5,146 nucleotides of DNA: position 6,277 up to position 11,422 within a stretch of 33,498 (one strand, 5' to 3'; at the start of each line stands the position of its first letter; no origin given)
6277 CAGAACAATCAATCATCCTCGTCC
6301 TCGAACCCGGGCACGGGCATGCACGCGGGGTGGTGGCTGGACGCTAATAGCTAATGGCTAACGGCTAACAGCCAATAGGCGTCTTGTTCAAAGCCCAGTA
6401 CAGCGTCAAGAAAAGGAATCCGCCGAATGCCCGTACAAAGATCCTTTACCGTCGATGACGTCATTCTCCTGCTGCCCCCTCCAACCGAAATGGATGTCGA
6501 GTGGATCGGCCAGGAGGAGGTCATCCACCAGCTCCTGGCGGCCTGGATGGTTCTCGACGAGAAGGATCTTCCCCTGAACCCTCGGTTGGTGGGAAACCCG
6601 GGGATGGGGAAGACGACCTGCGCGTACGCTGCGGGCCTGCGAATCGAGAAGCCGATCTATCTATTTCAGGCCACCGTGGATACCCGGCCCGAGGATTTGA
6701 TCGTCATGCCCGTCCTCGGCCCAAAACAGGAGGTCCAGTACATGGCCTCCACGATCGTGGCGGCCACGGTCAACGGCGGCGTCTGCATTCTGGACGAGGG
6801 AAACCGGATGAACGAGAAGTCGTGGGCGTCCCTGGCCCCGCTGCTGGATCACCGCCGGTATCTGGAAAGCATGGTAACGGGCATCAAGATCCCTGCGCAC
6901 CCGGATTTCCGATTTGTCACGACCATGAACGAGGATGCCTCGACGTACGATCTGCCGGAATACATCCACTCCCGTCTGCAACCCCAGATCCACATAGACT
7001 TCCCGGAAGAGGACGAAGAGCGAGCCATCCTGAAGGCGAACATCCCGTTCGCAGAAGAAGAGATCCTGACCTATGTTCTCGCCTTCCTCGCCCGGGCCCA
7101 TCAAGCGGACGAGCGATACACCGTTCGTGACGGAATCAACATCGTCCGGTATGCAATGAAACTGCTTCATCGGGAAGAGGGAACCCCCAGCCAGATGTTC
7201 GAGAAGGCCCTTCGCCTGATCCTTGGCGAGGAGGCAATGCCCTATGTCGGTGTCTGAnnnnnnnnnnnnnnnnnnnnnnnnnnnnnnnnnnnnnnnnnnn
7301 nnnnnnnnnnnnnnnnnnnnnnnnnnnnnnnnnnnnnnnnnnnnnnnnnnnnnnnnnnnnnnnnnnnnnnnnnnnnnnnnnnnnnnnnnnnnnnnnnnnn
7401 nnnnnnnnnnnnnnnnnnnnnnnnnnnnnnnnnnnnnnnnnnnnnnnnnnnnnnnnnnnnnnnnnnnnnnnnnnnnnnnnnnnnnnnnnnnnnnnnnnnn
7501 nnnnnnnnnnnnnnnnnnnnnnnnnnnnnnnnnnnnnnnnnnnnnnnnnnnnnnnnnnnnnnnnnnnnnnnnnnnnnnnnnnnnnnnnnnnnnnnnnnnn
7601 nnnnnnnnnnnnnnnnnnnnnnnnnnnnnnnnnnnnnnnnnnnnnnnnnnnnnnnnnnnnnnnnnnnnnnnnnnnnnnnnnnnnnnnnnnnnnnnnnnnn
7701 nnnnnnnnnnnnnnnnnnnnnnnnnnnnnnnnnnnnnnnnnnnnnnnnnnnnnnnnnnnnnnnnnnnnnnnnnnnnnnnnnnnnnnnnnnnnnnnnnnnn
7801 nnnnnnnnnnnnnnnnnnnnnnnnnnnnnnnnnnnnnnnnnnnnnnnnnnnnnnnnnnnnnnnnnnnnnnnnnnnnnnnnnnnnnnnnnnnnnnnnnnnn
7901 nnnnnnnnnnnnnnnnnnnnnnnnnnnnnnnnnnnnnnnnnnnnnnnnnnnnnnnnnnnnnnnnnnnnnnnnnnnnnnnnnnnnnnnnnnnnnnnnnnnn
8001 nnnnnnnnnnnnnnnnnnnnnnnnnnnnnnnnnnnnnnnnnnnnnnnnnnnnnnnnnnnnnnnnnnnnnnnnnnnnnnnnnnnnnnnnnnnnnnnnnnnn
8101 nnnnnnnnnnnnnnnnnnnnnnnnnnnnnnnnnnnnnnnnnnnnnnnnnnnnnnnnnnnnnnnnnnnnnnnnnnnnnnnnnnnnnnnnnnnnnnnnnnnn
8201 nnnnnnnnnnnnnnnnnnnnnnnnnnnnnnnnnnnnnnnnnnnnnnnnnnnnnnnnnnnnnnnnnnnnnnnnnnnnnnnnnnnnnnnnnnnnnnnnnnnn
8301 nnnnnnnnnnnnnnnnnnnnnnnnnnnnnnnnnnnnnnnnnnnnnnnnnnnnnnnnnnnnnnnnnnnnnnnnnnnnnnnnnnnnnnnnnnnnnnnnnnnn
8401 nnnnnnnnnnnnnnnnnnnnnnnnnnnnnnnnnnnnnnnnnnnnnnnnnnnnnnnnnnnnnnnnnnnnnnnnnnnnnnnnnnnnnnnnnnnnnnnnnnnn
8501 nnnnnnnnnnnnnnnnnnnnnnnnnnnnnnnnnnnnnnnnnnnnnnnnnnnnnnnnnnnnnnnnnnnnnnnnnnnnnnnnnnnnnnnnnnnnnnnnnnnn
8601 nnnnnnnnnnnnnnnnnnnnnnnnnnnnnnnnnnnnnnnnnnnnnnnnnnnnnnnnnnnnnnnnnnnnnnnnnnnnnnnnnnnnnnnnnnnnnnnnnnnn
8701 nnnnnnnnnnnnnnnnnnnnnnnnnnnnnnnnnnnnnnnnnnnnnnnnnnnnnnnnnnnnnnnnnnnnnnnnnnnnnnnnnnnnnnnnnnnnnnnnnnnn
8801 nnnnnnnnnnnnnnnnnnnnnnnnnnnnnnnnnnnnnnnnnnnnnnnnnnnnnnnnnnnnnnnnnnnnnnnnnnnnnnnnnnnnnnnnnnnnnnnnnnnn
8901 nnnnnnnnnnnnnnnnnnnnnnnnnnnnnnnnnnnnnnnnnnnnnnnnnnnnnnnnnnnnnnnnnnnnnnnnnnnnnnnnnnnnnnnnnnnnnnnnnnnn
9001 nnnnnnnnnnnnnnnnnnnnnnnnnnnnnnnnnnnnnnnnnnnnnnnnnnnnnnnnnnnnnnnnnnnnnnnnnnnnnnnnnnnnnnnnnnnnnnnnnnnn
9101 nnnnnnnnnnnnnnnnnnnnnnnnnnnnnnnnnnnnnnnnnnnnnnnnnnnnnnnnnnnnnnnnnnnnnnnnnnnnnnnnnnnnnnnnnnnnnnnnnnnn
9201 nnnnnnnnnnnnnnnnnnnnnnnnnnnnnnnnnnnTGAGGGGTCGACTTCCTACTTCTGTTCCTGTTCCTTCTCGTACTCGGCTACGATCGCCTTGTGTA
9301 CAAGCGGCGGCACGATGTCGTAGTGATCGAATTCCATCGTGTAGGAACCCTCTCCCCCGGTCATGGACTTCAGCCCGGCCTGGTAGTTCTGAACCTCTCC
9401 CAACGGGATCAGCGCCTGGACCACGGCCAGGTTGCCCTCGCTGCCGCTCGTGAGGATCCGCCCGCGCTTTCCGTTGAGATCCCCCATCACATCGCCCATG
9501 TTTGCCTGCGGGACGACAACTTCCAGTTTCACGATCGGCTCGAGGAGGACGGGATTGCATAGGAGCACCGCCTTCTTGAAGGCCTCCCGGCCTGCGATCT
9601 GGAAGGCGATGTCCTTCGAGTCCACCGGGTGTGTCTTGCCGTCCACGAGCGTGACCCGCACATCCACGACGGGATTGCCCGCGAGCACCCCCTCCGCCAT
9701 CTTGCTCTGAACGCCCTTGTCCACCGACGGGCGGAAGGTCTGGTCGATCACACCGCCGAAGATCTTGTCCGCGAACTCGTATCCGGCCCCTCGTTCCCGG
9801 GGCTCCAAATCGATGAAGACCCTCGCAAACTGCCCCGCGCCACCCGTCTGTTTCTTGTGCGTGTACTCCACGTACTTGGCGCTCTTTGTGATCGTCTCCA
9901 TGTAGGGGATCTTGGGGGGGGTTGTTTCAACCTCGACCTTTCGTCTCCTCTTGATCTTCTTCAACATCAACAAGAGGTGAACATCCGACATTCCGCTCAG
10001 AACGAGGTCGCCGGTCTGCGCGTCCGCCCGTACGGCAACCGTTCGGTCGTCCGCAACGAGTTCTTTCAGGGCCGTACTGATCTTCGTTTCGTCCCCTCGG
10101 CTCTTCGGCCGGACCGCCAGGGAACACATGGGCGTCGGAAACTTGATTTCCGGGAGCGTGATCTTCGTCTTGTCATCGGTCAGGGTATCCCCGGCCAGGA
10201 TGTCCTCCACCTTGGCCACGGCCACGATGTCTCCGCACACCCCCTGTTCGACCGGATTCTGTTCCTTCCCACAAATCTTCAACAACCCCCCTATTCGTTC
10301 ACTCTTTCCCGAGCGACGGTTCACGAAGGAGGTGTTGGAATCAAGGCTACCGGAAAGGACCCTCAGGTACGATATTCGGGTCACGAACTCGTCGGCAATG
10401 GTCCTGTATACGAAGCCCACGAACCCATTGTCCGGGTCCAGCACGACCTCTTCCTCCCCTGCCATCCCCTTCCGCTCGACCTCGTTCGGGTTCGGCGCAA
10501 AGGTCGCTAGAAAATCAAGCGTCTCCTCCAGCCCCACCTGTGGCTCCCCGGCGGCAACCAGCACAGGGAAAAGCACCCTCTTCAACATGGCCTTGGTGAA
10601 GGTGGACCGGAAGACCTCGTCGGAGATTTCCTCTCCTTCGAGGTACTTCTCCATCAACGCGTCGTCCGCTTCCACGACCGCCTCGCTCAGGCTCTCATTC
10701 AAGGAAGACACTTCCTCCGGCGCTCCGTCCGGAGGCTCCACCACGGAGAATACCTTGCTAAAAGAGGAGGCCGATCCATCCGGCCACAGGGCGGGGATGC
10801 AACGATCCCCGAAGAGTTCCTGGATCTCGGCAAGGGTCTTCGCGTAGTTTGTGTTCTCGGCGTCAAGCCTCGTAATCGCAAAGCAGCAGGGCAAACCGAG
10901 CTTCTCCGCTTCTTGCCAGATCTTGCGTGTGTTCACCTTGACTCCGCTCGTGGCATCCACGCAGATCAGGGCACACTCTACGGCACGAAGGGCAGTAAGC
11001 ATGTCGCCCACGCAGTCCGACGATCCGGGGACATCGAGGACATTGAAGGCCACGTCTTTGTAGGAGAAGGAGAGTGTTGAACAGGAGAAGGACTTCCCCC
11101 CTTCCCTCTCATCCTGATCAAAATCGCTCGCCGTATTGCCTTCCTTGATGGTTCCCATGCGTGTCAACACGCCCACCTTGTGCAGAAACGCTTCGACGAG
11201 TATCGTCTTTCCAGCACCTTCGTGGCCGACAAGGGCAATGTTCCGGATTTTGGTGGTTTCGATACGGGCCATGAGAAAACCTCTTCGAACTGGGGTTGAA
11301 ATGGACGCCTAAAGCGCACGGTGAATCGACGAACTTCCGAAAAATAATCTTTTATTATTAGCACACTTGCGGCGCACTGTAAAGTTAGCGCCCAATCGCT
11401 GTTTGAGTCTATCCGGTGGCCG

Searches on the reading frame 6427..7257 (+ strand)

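Call 5: search_protein_families(library=pfam, proteins=[window:6427-7257:+])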
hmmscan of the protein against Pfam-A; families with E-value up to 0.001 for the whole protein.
window:6427-7257:+ (276 aa): 2 families
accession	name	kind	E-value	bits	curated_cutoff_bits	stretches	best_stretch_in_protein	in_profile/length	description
PF07728.20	AAA_5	-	9.8e-14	52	22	1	54-178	4-133/139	AAA domain (dynein-related subfamily)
PF07726.17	AAA_3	-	6.5e-06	26.5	27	1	55-181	5-126/131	ATPase family associated with various cellular activities (AAA)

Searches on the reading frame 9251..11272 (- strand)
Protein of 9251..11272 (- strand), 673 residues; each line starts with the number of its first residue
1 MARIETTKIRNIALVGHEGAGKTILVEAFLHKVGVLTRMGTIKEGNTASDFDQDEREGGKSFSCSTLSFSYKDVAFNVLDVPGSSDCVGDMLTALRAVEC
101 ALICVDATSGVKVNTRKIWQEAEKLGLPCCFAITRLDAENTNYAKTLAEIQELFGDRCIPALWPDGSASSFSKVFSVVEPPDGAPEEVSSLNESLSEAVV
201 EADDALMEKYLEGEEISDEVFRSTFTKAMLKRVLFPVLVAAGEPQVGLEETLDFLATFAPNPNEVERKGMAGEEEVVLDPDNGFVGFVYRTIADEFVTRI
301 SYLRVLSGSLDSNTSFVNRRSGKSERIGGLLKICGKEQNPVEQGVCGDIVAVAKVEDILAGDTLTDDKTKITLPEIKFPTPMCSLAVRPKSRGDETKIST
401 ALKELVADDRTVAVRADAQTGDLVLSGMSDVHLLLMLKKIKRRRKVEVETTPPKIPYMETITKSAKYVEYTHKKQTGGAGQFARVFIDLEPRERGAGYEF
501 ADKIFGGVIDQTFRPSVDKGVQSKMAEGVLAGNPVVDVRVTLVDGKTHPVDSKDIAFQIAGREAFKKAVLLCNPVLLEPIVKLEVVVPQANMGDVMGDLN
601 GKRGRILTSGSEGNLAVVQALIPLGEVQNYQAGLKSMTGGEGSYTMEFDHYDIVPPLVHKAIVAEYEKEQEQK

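Call 5: search_protein_families(library=pfam, proteins=[window:9251-11272:-])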
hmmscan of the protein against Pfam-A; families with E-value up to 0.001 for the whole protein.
window:9251-11272:- (673 aa): 6 families
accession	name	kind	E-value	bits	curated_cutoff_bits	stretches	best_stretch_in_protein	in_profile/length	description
PF03764.24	EFG_IV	-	3.2e-41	140.3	24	1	453-571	1-119/121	Elongation factor G, domain IV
PF00009.33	GTP_EFTU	-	1.1e-31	110.4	26.5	1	8-260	2-187/188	Elongation factor Tu GTP binding domain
PF00679.30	EFG_C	-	2.6e-25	88.7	27.9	1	575-656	1-83/89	Elongation factor G C-terminus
PF14492.12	EFG_III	-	1.9e-21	76.3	27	1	378-451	1-74/75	Elongation Factor G, domain III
PF22042.2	EF-G_D2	-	3.2e-13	50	27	1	284-366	2-83/84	Elongation factor G domain 2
PF03144.31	GTP_EFTU_D2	-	5.4e-11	43.2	30.3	1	300-365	3-73/73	Elongation factor Tu domain 2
